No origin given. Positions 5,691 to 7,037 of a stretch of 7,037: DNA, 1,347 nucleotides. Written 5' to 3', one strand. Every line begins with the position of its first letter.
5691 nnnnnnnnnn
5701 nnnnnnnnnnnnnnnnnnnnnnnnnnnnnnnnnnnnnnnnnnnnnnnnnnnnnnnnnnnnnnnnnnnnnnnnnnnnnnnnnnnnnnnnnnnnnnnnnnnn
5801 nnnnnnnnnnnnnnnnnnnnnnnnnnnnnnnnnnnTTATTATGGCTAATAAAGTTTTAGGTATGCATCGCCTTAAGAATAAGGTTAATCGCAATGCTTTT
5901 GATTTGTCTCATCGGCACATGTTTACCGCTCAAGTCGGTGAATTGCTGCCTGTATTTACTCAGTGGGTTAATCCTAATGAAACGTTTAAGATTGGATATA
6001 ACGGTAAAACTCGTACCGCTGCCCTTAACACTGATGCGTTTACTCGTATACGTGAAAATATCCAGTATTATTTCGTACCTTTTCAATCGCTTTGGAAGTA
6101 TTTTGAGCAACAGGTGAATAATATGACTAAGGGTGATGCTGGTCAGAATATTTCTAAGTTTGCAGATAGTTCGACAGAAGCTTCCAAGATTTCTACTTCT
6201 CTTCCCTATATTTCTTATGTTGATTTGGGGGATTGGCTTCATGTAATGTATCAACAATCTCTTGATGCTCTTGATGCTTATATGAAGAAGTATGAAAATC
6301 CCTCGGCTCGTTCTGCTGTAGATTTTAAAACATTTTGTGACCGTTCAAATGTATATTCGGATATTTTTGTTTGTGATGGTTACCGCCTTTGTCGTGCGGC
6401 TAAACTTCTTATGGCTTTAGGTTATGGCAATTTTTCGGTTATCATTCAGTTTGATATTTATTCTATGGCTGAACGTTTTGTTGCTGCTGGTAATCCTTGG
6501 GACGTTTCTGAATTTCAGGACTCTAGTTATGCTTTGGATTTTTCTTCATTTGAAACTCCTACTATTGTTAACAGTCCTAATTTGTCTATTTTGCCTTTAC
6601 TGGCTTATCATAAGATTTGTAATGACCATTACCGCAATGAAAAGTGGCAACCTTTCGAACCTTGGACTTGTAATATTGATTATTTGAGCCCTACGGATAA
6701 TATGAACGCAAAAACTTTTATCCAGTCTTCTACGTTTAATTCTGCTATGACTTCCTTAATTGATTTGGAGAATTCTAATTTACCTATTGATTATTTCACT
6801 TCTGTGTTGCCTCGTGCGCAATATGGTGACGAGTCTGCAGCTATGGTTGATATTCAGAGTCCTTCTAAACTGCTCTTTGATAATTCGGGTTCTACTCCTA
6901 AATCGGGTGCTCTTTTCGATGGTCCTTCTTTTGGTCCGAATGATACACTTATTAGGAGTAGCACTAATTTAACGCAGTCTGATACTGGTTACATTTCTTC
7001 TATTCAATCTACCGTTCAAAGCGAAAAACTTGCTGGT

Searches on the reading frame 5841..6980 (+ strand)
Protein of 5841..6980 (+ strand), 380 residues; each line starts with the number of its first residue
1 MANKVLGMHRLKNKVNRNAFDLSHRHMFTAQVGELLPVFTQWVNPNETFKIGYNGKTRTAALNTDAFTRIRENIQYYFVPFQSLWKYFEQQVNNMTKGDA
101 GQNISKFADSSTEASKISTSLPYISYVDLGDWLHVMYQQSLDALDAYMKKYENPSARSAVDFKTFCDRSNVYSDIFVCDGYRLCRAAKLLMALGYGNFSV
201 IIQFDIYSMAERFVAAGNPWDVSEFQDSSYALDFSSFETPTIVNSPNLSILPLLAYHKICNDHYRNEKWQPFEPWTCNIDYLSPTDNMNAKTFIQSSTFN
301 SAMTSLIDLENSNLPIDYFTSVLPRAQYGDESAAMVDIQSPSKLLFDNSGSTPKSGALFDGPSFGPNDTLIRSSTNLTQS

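Call 88: search_protein_families(library=pfam, proteins=[window:5841-6980:+], max_evalue=0.1)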
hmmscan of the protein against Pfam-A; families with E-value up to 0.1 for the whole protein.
window:5841-6980:+ (380 aa): 1 family
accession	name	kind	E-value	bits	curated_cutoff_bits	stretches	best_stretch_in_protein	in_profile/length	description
PF02305.22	Phage_F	-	1.4e-15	57.6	25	2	13-95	6-88/501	Capsid protein (F protein)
